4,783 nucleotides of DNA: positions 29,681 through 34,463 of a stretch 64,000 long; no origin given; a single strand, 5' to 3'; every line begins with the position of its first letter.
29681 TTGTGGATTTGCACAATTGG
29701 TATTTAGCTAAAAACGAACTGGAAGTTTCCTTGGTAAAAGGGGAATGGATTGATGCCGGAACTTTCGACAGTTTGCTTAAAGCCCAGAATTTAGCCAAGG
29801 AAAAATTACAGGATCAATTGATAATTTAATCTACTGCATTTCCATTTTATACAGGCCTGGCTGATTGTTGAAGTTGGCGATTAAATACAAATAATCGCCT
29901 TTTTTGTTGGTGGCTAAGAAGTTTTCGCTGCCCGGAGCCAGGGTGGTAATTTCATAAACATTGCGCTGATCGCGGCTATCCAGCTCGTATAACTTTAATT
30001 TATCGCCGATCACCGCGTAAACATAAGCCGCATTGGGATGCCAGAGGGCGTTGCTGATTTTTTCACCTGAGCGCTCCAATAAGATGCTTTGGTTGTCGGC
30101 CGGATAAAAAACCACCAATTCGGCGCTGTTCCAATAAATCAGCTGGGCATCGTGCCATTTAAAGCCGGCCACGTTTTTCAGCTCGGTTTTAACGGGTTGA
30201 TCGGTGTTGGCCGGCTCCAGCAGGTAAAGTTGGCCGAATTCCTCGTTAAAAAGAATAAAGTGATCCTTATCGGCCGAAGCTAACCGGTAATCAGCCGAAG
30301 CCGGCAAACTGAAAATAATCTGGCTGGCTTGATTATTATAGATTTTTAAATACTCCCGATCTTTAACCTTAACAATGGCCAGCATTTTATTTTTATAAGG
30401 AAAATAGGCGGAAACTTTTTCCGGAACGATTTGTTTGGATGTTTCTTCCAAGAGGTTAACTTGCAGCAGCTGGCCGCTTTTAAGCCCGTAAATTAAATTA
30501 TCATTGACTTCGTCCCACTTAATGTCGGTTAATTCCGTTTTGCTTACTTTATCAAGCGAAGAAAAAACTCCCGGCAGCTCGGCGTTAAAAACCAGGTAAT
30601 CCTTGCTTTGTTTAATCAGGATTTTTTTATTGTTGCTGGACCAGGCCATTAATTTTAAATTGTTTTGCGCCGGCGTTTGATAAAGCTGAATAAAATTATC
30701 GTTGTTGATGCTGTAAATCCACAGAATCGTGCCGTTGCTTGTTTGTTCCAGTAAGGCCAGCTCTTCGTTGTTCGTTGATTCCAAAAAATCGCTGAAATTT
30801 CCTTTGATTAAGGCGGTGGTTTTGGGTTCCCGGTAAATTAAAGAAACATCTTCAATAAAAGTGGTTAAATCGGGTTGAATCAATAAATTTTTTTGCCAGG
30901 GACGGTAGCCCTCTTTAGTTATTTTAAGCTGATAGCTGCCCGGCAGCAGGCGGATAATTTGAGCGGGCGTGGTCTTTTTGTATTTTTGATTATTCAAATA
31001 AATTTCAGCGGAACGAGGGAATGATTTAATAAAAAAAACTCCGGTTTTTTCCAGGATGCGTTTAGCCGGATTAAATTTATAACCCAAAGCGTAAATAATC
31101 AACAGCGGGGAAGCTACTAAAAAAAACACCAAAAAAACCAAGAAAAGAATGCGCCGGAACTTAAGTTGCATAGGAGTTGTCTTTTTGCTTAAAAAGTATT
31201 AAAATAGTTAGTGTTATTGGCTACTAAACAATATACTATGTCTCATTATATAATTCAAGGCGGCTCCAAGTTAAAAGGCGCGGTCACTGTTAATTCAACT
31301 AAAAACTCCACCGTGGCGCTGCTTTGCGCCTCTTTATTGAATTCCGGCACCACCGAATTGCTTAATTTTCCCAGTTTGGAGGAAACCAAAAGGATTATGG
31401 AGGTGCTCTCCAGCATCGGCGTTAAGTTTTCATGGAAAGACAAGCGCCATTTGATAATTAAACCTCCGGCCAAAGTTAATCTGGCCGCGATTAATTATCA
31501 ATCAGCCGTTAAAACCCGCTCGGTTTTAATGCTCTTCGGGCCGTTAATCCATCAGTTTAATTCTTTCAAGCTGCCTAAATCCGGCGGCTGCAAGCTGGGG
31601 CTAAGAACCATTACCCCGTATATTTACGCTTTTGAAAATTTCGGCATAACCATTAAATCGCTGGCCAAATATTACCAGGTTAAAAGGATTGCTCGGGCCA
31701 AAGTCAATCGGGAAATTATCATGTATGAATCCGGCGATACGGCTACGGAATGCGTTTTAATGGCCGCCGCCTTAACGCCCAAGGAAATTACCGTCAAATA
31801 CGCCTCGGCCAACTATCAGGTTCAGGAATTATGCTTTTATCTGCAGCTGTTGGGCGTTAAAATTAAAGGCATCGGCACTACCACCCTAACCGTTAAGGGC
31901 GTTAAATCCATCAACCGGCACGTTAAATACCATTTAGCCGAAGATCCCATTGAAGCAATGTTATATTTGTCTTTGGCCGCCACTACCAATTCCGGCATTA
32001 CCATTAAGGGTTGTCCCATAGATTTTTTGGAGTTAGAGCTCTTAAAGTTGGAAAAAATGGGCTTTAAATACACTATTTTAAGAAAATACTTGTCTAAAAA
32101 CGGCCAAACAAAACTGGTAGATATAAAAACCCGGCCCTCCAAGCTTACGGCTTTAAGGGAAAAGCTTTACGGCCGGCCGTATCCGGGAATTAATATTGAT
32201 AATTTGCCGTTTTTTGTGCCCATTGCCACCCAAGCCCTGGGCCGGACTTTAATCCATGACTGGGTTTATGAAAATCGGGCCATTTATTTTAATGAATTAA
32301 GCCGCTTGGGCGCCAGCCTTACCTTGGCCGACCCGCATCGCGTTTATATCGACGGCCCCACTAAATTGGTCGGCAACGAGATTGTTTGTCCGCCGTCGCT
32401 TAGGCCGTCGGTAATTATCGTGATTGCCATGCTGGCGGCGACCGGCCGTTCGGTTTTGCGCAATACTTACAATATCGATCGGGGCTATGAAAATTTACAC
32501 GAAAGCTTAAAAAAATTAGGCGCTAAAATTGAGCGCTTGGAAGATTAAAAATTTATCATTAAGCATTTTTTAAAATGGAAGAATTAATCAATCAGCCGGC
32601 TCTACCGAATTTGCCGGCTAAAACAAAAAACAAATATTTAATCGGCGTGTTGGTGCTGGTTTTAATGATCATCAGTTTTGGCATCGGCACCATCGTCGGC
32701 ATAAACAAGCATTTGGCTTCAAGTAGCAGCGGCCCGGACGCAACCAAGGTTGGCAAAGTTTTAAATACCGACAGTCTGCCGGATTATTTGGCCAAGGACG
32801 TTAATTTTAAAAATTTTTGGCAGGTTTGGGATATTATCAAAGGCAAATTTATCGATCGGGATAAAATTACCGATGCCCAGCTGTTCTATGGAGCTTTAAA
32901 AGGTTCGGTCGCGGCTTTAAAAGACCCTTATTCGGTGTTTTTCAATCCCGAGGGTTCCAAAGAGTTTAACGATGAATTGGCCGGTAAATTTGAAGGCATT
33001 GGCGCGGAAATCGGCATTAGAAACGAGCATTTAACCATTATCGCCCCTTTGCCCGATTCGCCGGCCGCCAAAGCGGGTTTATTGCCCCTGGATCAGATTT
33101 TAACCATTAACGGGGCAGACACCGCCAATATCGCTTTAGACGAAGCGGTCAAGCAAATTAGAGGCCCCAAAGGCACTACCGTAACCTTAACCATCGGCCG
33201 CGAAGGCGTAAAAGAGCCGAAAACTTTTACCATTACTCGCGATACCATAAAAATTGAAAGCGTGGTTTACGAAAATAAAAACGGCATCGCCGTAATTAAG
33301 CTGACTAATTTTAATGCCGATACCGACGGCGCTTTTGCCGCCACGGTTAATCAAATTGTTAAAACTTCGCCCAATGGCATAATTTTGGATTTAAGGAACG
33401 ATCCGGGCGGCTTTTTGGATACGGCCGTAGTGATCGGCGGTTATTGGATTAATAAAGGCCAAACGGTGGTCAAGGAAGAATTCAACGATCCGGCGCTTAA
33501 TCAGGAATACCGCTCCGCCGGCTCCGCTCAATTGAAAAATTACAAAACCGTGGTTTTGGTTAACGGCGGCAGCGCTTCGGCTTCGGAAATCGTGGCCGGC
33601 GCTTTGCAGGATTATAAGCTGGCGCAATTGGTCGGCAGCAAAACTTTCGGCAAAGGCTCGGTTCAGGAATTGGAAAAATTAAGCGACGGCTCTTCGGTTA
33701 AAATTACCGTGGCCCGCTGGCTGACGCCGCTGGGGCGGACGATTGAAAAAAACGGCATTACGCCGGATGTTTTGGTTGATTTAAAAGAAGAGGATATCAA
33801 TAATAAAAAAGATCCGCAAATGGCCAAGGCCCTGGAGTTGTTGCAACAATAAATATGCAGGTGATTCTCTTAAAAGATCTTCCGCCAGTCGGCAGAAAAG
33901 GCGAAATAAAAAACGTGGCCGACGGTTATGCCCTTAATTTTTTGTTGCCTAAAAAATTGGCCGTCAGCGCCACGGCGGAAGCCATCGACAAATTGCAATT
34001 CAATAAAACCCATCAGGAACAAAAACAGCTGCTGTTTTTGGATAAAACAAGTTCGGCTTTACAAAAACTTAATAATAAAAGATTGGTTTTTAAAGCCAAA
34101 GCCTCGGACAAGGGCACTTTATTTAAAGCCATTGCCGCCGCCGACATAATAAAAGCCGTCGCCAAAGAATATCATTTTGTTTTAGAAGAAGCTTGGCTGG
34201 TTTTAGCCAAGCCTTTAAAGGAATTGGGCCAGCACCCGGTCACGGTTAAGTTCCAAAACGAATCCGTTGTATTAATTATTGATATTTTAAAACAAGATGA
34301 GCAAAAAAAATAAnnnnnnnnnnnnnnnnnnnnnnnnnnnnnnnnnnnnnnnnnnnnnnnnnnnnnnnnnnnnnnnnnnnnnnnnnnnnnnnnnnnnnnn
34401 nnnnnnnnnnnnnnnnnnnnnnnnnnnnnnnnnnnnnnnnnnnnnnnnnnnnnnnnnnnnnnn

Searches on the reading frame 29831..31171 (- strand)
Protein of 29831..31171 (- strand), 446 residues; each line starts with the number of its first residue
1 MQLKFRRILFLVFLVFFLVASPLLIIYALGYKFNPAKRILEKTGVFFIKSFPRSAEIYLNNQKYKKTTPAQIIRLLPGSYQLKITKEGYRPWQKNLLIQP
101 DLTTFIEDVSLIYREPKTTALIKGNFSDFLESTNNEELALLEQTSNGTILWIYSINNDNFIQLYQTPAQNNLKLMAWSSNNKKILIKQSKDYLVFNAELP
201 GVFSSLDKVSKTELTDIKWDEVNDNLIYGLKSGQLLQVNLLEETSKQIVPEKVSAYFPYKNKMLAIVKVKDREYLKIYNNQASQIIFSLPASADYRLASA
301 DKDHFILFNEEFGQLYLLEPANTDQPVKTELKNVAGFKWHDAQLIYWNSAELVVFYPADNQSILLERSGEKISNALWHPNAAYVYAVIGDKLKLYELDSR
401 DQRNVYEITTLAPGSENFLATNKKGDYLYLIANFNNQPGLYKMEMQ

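Call 59: search_protein_families(library=pfam, proteins=[window:29831-31171:-], max_evalue=1)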
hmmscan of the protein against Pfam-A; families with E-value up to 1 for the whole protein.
window:29831-31171:- (446 aa): 7 families
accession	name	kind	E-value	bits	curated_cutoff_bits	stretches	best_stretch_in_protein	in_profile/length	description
PF08308.17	PEGA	-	1.9e-08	34.5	20.8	1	44-104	2-61/71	PEGA domain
PF16755.11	Beta-prop_NUP159_NUP214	-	2.3e-05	24.3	29.6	1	153-284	86-223/366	NUP159/214 beta propeller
PF23389.1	Beta-prop_WDR19_1st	-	0.029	13.8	27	1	126-194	41-106/325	WDR19 first beta-propeller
PF14460.11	Prok-E2_D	-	0.044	13.9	25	1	332-397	13-77/171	Prokaryotic E2 family D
PF24817.1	WD40_WDHD1_1st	-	0.058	13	109.9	1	162-235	215-289/291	WDHD1 first WD40 domain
PF24807.1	WD40_CDC20-Fz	-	0.07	12.9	200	0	172-240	12-80/292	CDC20/Fizzy WD40 domain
PF13620.12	CarboxypepD_reg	-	0.11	13.3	32.3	1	74-104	44-75/82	Carboxypeptidase regulatory-like domain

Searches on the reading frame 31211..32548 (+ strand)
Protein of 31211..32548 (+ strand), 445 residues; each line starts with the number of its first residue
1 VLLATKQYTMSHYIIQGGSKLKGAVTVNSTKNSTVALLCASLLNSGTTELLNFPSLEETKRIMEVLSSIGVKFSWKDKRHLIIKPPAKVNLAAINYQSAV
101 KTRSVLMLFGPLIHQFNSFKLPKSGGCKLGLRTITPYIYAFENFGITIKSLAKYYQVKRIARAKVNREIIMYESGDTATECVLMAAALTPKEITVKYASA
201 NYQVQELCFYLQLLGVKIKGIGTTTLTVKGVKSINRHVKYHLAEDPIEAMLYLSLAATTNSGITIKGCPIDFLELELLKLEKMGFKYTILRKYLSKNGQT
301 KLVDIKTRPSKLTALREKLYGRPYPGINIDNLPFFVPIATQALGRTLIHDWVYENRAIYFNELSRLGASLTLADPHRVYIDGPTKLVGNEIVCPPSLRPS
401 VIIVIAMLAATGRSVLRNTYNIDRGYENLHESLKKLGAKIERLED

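Call 59: search_protein_families(library=pfam, proteins=[window:31211-32548:+], max_evalue=1)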
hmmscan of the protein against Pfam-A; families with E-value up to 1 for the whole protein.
window:31211-32548:+ (445 aa): 1 family
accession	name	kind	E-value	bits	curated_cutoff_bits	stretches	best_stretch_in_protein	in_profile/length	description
PF00275.25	EPSP_synthase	-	8.2e-44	150.4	22.8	1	15-433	1-417/417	EPSP synthase (3-phosphoshikimate 1-carboxyvinyltransferase)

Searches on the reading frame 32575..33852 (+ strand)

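Call 59: search_protein_families(library=pfam, proteins=[window:32575-33852:+], max_evalue=1)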
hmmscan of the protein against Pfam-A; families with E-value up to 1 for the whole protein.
window:32575-33852:+ (425 aa): 6 families
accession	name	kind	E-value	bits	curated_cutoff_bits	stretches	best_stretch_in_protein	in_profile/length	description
PF03572.23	Peptidase_S41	-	3.1e-47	160.7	24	1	238-400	2-164/165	Peptidase family S41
PF00595.29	PDZ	-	9e-12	45.6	23.2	1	140-207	10-80/81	PDZ domain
PF17820.7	PDZ_6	-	3.7e-08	33.4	27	1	157-207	4-52/54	PDZ domain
PF22694.1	CtpB_N-like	-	1.7e-07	32.1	27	1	76-125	36-83/85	Activating protease CtpB N-terminal domain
PF13180.12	PDZ_2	-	8.4e-07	29.6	27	1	145-213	6-73/80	PDZ domain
PF05150.18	Legionella_OMP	-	0.087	12.2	25.4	1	74-151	94-168/281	Legionella pneumophila major outer membrane protein precursor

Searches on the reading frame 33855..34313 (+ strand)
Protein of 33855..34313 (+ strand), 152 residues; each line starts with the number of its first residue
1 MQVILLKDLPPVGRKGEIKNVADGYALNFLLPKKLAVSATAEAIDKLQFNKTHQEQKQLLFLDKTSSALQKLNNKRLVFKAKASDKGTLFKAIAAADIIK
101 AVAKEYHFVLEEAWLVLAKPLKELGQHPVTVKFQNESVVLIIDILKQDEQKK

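Call 59: search_protein_families(library=pfam, proteins=[window:33855-34313:+], max_evalue=1)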
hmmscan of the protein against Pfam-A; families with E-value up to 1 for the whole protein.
window:33855-34313:+ (152 aa): 4 families
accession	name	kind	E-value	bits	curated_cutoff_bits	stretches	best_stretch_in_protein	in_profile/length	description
PF01281.25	Ribosomal_L9_N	-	2e-20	72.5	20.7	1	1-47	1-47/47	Ribosomal protein L9, N-terminal domain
PF03948.19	Ribosomal_L9_C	-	6.8e-13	49.3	23.2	1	69-138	7-77/86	Ribosomal protein L9, C-terminal domain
PF21053.3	BFA1_C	-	0.045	14.1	23.5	1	46-117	34-107/135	Biogenesis factor required for ATP synthase 1, C-terminal domain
PF14630.12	ORC5_C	-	0.046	14.4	28.2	1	58-112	95-153/155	Origin recognition complex (ORC) subunit 5 C-terminus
